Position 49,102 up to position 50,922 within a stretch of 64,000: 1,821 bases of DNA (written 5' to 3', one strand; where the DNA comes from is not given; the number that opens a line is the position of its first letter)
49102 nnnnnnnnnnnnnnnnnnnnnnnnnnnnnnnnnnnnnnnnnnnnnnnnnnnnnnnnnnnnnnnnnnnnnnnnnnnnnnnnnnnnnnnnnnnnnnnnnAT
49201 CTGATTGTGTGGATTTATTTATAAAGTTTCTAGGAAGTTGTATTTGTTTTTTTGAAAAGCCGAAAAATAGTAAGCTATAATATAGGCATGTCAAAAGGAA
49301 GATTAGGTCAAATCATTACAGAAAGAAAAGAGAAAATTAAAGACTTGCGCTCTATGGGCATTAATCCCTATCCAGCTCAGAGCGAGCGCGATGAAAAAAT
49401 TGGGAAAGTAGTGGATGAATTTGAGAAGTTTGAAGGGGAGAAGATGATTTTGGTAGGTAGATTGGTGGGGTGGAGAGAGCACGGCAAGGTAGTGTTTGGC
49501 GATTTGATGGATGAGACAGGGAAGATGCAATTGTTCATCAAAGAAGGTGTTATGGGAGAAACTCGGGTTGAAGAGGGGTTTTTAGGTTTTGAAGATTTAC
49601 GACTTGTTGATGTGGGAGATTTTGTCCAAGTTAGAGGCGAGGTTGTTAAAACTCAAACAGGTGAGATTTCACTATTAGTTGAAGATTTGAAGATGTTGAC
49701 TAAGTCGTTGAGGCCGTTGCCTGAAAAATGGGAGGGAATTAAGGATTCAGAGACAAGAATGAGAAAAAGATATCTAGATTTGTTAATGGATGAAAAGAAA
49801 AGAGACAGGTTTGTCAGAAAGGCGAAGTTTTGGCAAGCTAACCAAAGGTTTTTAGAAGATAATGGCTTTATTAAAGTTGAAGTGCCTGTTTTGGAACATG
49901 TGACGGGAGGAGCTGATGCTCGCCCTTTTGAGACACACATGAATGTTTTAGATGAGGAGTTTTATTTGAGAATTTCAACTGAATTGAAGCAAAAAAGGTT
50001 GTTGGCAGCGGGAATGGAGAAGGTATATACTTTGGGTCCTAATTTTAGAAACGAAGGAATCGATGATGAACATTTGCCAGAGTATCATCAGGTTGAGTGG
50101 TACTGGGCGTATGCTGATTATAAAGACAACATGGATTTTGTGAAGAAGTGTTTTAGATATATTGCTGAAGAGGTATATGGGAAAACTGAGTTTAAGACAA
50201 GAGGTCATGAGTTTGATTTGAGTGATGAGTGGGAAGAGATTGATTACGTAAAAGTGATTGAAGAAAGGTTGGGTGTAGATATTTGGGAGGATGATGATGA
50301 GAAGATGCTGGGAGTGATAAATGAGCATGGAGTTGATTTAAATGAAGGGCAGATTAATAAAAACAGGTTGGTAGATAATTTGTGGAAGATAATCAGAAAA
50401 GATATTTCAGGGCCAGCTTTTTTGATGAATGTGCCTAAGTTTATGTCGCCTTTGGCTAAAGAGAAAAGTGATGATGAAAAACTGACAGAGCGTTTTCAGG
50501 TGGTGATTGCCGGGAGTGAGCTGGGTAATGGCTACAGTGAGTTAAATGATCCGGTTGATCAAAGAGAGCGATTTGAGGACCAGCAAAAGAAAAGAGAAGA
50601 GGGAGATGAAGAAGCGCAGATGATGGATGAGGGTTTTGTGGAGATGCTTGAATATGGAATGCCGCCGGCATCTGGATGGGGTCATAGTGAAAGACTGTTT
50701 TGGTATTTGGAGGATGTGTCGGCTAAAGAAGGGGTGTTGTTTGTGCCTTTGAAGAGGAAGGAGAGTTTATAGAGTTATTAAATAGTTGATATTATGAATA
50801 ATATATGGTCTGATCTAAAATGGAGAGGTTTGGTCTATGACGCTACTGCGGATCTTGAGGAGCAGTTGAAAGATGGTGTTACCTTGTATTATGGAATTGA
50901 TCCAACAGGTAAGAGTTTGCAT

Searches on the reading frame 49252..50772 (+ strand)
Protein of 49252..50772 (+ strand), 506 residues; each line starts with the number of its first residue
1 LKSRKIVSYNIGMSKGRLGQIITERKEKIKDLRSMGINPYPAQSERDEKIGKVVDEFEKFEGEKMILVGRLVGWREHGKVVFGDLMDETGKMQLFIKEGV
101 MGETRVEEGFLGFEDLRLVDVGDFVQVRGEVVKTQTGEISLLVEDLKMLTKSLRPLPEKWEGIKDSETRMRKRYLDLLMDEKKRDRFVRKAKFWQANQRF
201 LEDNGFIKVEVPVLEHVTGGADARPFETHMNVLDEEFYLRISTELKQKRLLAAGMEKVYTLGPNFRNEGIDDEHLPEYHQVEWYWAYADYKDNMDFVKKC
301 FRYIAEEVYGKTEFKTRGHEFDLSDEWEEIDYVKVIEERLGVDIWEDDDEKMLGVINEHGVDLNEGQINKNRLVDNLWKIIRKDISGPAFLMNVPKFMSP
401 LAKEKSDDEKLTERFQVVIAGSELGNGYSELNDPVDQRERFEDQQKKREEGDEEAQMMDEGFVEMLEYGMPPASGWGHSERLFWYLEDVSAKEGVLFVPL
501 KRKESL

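Call 87: search_protein_families(library=pfam, proteins=[window:49252-50772:+], max_evalue=1e-8)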
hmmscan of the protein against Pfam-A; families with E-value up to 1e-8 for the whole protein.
window:49252-50772:+ (506 aa): 2 families
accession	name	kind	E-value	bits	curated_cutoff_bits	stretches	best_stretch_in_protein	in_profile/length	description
PF00152.25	tRNA-synt_2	-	1.5e-67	228.3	25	1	166-486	2-292/308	tRNA synthetases class II (D, K and N)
PF01336.31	tRNA_anti-codon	-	1.1e-11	44.9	27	1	67-148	3-74/75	OB-fold nucleic acid binding domain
